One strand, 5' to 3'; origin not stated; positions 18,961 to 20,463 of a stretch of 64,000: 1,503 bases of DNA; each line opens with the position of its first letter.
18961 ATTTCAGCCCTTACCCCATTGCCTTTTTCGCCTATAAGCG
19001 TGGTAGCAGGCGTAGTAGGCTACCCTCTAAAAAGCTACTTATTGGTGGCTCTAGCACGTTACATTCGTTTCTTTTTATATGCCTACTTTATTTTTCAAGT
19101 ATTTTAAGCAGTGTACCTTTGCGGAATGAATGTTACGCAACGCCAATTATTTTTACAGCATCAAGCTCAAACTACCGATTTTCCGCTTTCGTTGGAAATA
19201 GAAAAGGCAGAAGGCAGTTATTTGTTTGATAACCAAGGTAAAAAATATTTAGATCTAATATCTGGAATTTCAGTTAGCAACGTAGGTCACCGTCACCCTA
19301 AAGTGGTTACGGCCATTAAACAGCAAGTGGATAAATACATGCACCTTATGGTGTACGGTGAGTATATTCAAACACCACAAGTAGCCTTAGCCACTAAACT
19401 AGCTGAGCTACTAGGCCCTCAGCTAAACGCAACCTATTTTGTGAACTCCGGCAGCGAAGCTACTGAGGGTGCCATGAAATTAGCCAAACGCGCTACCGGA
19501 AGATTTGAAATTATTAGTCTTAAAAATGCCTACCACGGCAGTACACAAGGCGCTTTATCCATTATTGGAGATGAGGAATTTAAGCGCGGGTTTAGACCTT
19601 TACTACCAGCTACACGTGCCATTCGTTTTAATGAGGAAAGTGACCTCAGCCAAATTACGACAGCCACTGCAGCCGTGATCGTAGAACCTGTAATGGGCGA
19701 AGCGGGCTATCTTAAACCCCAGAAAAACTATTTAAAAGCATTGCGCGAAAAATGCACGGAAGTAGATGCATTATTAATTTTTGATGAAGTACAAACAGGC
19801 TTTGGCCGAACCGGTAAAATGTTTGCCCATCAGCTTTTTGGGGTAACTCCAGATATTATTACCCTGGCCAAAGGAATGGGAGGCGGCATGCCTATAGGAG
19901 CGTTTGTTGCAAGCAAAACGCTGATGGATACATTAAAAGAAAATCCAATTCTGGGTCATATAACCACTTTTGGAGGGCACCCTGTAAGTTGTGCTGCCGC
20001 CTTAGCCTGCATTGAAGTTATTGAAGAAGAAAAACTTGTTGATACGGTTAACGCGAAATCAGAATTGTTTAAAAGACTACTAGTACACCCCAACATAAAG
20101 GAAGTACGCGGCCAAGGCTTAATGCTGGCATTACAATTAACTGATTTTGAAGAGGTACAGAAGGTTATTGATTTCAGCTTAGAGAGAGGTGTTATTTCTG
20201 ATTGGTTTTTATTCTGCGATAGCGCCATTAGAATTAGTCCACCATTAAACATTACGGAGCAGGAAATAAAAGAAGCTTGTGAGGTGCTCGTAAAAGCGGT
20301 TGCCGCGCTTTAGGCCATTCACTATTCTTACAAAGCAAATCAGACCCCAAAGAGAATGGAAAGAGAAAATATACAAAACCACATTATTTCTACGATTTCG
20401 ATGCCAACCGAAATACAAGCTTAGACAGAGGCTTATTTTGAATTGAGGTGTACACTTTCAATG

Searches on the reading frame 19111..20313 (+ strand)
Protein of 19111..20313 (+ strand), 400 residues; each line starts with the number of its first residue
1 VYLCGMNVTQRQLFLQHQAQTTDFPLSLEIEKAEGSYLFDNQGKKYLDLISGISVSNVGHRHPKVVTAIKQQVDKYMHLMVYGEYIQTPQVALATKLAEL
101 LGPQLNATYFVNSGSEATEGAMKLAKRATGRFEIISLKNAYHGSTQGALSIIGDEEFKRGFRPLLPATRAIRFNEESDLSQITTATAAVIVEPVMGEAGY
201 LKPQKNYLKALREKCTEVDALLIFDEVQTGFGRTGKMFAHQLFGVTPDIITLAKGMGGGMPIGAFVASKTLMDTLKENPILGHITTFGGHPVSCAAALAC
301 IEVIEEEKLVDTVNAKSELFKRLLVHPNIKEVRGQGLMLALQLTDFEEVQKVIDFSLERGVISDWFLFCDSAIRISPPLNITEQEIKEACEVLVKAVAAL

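Call 45: search_protein_families(library=pfam, proteins=[window:19111-20313:+], max_evalue=0.001)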
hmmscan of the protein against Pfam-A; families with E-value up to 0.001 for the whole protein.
window:19111-20313:+ (400 aa): 2 families
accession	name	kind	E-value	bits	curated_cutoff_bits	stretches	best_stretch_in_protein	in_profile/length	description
PF00202.27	Aminotran_3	-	1.2e-103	347.4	30.5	1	26-397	9-403/403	Aminotransferase class-III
PF00155.27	Aminotran_1_2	-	4.3e-07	29.9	19.7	1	203-393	163-361/361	Aminotransferase class I and II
